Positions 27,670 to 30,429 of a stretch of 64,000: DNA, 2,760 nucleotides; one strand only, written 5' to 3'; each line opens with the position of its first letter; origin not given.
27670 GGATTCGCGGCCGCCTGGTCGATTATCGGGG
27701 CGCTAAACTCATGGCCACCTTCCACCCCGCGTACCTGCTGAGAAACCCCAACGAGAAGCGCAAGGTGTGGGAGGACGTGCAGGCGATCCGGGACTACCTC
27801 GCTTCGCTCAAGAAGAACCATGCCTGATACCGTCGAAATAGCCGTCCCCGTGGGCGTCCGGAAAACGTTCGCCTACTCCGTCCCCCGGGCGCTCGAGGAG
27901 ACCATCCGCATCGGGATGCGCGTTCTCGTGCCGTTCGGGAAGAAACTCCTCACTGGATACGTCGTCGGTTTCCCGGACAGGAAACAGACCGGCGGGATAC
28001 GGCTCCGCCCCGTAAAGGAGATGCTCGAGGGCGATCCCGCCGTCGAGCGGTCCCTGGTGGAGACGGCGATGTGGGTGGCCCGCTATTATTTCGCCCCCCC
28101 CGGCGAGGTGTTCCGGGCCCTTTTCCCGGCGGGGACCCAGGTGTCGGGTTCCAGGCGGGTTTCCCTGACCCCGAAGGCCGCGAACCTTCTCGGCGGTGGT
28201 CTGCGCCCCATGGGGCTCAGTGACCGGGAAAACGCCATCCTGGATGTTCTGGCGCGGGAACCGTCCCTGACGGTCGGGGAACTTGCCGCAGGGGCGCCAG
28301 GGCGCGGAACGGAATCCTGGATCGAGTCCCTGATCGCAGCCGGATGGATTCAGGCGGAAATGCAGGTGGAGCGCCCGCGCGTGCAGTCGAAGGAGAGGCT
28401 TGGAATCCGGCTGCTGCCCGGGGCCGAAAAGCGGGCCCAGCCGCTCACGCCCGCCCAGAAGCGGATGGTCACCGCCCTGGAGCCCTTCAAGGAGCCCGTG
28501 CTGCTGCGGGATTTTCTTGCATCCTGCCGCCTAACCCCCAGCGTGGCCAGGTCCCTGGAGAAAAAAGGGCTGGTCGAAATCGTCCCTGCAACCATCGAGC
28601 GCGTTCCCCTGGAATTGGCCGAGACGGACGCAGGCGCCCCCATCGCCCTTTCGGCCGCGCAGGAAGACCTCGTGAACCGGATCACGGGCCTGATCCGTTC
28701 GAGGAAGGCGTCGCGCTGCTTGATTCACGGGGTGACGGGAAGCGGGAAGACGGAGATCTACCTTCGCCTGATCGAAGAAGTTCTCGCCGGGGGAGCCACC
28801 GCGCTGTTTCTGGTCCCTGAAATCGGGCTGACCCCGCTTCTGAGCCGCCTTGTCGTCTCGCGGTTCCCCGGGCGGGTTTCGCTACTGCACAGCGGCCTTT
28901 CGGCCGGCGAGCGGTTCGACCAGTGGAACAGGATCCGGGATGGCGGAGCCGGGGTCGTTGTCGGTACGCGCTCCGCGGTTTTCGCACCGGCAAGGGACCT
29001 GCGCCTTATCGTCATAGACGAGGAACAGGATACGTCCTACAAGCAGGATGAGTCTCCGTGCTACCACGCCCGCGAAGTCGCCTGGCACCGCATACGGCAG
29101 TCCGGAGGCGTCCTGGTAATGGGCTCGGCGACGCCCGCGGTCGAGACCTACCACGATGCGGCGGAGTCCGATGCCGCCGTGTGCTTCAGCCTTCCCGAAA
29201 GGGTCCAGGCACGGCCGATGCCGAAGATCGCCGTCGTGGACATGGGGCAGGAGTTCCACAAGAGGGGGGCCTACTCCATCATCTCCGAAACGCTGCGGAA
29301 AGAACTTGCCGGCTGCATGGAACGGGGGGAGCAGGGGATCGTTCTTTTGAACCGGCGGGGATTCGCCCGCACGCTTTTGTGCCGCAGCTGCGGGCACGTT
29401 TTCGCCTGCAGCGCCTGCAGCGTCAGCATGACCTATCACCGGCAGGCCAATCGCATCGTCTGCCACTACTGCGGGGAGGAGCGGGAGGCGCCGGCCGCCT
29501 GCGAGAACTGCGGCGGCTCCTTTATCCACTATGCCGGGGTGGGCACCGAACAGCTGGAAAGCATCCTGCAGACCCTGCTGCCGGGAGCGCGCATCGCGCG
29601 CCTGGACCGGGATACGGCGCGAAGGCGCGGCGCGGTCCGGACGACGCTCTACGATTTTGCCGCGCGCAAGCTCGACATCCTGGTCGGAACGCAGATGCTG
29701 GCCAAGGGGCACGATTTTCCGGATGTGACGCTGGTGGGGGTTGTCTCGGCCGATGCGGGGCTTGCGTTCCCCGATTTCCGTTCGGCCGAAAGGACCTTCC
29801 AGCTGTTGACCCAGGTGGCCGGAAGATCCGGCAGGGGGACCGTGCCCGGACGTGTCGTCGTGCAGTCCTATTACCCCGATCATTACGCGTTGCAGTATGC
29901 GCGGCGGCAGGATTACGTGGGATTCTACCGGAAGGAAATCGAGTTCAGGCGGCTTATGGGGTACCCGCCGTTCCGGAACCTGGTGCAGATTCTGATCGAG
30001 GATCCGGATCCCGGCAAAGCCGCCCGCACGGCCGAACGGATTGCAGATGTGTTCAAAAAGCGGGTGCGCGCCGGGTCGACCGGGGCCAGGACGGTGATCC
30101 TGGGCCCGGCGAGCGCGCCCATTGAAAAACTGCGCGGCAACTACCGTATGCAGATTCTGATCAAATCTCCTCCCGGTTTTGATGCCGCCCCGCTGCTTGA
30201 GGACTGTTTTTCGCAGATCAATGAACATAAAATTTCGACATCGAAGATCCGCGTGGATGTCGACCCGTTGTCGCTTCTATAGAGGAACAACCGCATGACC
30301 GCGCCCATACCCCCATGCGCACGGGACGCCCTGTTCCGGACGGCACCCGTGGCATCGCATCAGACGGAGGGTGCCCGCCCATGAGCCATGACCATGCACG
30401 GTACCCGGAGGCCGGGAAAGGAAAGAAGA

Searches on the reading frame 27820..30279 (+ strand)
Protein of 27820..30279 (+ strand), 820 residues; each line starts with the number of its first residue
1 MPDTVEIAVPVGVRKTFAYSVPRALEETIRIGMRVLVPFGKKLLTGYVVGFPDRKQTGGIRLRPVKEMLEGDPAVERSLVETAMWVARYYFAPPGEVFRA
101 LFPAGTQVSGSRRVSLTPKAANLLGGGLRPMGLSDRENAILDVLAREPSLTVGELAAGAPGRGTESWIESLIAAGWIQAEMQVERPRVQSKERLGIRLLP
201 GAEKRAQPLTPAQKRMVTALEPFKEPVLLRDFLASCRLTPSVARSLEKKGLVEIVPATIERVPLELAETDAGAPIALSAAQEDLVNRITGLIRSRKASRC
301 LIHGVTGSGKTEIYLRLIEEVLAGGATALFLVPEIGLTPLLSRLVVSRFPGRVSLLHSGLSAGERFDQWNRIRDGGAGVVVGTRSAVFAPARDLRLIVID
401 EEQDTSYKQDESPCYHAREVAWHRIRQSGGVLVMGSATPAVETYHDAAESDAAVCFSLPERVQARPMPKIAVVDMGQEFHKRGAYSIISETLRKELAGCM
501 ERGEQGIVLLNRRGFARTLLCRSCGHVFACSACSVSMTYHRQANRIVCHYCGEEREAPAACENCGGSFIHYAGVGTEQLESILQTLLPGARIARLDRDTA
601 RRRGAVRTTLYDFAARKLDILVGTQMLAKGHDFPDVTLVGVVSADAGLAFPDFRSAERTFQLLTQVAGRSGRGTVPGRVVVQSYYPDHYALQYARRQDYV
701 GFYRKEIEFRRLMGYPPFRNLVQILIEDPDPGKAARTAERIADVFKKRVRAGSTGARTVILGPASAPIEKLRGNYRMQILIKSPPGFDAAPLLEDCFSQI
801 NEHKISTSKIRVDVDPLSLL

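Call 48: search_protein_families(library=pfam, proteins=[window:27820-30279:+], max_evalue=0.00001)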
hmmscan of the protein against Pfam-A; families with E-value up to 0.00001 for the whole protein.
window:27820-30279:+ (820 aa): 6 families
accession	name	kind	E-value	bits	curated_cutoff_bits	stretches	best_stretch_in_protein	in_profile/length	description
PF17764.6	PriA_3primeBD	-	3e-25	88.3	22.7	1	6-103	1-96/96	3'DNA-binding domain (3'BD)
PF18074.6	PriA_C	-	3.3e-19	70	26.9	1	717-816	1-95/95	Primosomal protein N C-terminal domain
PF00270.35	DEAD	-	5.7e-12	46.1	26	1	296-445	13-165/167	DEAD/DEAH box helicase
PF18319.7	Zn_ribbon_PriA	-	5.5e-10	39.5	26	1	530-555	1-26/27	PriA DNA helicase Cys-rich region (CRR) domain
PF00271.37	Helicase_C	-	1.1e-07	32.6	23.5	0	578-672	27-108/110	Helicase conserved C-terminal domain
PF04851.21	ResIII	-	1.4e-07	32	22.5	1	276-408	3-140/164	Type III restriction enzyme, res subunit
